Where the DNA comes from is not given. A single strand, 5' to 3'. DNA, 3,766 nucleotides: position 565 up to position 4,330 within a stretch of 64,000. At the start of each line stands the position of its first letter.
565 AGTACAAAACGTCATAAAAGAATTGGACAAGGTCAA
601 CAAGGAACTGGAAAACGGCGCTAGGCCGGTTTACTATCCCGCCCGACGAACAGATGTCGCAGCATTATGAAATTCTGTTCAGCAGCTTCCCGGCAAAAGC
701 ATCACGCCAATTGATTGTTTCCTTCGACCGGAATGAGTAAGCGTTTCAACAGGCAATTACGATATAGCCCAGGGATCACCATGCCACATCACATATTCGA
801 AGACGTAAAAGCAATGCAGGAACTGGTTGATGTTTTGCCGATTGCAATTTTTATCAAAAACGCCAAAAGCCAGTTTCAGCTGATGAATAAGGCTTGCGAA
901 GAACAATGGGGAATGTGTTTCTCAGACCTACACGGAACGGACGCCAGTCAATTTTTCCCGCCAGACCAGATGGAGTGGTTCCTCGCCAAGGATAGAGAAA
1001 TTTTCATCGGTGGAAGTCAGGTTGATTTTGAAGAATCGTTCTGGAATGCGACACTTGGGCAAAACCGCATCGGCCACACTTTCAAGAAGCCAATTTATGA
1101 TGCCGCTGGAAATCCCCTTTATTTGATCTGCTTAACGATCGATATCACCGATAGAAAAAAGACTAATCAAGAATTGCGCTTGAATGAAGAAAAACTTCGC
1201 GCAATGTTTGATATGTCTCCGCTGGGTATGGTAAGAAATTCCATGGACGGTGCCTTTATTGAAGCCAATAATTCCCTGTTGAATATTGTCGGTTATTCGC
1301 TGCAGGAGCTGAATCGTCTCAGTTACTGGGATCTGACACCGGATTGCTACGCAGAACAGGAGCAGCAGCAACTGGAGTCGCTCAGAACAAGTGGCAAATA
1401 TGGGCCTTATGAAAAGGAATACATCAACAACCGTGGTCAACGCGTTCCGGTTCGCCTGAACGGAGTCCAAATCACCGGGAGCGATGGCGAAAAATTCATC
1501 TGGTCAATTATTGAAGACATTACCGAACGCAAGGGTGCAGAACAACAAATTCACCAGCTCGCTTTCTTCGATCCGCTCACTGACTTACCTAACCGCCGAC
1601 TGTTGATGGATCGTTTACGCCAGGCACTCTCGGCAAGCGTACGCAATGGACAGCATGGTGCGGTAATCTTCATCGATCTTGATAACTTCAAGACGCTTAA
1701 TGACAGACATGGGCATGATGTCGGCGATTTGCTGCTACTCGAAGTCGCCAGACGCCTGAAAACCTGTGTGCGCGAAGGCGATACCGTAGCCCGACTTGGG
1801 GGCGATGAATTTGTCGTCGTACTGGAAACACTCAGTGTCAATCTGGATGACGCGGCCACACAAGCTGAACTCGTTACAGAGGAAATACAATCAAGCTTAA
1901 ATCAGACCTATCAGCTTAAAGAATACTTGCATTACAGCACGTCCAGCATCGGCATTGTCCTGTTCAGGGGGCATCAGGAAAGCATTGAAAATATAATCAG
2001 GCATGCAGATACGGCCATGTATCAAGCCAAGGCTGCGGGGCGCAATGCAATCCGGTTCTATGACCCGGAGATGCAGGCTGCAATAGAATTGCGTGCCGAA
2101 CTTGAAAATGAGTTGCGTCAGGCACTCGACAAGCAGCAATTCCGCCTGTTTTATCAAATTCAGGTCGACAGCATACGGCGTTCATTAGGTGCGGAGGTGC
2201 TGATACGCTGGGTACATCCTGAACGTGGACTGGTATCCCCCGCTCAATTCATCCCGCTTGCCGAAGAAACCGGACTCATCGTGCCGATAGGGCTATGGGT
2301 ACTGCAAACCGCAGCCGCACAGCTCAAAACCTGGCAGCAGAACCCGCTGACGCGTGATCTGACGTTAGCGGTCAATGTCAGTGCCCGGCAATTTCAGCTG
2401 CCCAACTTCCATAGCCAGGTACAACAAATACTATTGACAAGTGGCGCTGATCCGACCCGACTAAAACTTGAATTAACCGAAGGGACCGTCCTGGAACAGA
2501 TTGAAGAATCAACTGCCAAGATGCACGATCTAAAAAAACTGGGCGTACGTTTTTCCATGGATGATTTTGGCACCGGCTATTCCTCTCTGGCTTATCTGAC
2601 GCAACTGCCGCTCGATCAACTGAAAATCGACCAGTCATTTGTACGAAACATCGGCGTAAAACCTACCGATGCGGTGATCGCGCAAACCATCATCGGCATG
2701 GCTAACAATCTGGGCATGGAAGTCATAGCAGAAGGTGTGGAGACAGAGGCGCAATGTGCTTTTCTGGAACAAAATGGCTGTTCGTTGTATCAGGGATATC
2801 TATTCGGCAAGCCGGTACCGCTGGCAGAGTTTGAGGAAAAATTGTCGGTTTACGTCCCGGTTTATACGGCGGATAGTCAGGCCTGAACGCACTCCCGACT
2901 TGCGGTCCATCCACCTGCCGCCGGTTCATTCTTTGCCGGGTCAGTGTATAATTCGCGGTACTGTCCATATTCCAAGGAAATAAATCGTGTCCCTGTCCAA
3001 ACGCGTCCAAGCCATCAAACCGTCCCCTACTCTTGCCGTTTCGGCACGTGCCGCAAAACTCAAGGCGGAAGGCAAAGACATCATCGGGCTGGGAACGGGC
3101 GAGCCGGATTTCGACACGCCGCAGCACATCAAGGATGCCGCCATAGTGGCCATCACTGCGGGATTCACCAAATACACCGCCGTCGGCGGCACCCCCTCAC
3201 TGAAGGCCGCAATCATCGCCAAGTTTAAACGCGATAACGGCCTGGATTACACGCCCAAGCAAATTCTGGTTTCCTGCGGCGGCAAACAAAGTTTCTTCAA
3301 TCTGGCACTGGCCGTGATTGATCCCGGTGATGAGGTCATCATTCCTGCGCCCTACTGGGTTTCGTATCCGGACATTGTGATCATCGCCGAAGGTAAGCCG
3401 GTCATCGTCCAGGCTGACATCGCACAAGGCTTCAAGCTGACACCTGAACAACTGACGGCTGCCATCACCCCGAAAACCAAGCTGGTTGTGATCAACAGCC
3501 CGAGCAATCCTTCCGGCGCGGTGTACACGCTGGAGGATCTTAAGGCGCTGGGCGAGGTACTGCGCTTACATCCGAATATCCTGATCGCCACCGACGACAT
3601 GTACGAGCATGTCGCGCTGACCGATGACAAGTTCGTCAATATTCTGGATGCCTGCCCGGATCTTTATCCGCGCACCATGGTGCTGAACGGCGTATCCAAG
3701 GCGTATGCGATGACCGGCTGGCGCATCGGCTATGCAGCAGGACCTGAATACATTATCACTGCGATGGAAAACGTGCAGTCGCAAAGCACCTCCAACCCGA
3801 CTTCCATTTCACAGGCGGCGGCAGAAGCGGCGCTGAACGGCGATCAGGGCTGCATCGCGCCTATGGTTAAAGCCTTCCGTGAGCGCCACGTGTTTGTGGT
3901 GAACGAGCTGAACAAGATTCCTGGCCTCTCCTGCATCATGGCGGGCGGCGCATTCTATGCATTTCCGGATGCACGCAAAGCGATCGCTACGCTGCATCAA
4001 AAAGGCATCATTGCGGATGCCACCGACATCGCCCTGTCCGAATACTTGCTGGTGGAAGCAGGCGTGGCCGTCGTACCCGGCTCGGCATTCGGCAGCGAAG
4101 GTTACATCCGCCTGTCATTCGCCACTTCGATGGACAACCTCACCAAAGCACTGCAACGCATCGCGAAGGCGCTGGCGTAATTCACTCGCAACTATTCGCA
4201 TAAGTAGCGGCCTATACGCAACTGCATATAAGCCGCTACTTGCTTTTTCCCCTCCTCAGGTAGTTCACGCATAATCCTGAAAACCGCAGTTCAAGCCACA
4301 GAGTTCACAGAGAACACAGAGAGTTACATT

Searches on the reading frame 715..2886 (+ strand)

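Call 89: search_protein_families(library=pfam, proteins=[window:715-2886:+], max_evalue=0.001)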
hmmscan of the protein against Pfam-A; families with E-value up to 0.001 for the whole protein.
window:715-2886:+ (723 aa): 7 families
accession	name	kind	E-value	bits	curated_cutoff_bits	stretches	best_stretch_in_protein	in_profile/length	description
PF00563.25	EAL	-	3.1e-72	243.2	31.3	1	465-700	2-236/236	EAL domain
PF00990.26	GGDEF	-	1.6e-49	168.2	23.8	1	283-444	1-160/161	Diguanylate cyclase, GGDEF domain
PF13426.13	PAS_9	-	6.7e-16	58.9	27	1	171-271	3-103/103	PAS domain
PF08448.16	PAS_4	-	5.7e-15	55.9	23.1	1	38-148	1-109/110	PAS fold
PF13188.13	PAS_8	-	3.4e-09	36.7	21.8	1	159-210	1-50/65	PAS domain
PF00989.32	PAS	-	6.2e-08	33.1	22.6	0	160-269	2-113/113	PAS fold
PF08447.18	PAS_3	-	0.001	19.8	25.6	0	182-259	2-81/89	PAS fold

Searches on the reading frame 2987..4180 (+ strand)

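Call 89: search_protein_families(library=pfam, proteins=[window:2987-4180:+], max_evalue=0.001)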
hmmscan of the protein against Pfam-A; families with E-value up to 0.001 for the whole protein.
window:2987-4180:+ (397 aa): 4 families
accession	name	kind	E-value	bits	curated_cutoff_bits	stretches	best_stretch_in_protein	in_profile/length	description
PF00155.27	Aminotran_1_2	-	8e-75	252.7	19.7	1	30-392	1-361/361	Aminotransferase class I and II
PF01041.23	DegT_DnrJ_EryC1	-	3.2e-07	30.4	19.8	1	104-169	54-118/360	DegT/DnrJ/EryC1/StrS aminotransferase family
PF01053.26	Cys_Met_Meta_PP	-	0.00013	21.1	27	1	92-204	70-174/381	Cys/Met metabolism PLP-dependent enzyme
PF00266.25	Aminotran_5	-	0.00021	20.8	21.5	1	93-201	64-173/371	Aminotransferase class-V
